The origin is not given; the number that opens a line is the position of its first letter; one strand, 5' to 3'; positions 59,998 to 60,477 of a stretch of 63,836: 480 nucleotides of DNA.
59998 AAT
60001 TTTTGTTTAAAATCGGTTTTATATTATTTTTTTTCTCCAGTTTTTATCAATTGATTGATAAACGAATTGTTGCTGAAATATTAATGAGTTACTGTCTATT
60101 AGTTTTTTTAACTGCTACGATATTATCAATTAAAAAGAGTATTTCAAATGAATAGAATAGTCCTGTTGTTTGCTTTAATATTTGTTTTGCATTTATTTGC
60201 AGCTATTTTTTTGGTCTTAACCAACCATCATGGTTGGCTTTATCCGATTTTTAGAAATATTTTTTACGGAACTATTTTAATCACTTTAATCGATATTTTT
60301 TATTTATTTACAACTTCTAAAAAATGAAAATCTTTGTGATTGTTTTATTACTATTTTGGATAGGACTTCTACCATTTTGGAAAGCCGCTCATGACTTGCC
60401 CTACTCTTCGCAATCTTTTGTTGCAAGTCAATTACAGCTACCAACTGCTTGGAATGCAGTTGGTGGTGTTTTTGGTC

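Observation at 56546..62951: Two giant AftD/DUF3367-like membrane proteins flanking two mini membrane ORFs, with a third paralog at 37116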

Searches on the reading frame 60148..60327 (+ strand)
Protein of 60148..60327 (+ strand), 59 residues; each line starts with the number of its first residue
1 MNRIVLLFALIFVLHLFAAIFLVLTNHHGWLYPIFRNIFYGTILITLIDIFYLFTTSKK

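Call 4: search_protein_families(library=pfam, proteins=[window:60148-60327:+], max_evalue=1)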
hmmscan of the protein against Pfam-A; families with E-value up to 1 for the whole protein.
window:60148-60327:+ (59 aa): 2 families
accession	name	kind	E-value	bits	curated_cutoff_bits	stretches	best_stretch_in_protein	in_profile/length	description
PF23778.1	Phage_holin_2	-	0.011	16.4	32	1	3-55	31-83/92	Putative phage holin family 2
PF19365.4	DUF5941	-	0.18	12.1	27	1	4-45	58-100/208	Family of unknown function (DUF5941)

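Call 5: search_protein_families(library=ncbifam, proteins=[window:60148-60327:+], max_evalue=1)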
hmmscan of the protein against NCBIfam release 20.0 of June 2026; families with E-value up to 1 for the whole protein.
window:60148-60327:+ (59 aa): 0 families
